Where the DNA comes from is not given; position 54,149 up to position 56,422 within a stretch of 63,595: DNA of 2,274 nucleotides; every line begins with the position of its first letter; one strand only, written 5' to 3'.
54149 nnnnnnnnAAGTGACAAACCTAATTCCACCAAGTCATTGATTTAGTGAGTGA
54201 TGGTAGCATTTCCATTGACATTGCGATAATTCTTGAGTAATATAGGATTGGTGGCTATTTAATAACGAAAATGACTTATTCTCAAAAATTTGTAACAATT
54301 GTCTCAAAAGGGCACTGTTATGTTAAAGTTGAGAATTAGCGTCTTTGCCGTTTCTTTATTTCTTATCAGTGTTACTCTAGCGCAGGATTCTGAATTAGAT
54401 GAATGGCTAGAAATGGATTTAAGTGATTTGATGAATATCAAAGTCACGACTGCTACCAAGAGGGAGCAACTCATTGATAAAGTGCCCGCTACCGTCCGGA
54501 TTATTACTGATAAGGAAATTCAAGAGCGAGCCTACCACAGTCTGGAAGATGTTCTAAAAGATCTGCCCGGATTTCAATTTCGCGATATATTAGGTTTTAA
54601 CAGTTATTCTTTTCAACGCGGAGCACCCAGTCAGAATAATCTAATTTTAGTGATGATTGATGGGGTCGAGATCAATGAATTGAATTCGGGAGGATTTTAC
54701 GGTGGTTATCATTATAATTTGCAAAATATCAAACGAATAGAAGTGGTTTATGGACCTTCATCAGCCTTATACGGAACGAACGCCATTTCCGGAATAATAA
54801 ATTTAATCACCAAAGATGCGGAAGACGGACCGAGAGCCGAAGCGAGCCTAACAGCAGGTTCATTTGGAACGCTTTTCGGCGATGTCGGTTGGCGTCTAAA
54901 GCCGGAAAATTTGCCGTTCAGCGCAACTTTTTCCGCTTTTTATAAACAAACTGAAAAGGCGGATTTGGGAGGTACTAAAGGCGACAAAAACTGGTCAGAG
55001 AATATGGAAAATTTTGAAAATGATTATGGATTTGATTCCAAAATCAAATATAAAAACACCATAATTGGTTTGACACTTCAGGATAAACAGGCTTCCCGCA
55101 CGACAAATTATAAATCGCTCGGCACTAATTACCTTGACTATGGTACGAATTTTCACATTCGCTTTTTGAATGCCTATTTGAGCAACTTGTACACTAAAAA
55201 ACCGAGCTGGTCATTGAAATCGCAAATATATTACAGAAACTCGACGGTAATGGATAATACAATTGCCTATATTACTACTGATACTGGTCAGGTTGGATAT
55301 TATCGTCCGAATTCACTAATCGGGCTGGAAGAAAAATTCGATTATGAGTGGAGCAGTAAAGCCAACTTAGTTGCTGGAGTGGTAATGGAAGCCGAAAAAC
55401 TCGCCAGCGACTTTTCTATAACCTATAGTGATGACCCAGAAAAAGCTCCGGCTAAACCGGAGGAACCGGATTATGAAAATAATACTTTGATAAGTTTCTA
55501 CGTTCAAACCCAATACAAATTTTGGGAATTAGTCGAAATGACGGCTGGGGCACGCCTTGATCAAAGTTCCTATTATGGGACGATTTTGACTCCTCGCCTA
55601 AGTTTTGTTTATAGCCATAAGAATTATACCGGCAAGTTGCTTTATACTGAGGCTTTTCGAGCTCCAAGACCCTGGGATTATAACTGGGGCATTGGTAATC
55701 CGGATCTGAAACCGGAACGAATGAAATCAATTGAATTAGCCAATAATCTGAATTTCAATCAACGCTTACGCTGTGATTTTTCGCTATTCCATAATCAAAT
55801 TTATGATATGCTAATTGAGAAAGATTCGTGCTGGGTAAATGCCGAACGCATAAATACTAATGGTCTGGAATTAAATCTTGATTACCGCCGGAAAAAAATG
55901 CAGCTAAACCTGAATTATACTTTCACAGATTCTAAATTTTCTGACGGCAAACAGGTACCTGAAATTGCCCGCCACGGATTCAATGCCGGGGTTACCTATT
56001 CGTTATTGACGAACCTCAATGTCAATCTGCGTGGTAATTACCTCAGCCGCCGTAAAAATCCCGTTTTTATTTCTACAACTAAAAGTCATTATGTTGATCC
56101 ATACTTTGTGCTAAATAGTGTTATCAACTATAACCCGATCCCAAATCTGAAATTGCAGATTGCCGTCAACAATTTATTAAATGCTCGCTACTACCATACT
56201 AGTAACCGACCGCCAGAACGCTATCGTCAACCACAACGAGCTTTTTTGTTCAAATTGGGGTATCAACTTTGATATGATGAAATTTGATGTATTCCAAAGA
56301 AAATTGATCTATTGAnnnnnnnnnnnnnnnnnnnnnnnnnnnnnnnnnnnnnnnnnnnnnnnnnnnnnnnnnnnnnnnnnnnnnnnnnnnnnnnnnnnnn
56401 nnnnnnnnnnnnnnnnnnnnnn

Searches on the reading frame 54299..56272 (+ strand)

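Call 78: search_protein_families(library=pfam, proteins=[window:54299-56272:+], max_evalue=0.001)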
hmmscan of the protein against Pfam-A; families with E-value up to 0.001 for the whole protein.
window:54299-56272:+ (657 aa): 2 families
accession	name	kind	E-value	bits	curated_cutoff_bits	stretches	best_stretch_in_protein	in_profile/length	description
PF00593.30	TonB_dep_Rec_b-barrel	-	1.5e-38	134.3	27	1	241-626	26-436/436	TonB dependent receptor-like, beta-barrel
PF07715.20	Plug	-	1.1e-20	74.6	23.9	1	61-166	4-107/107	TonB-dependent Receptor Plug Domain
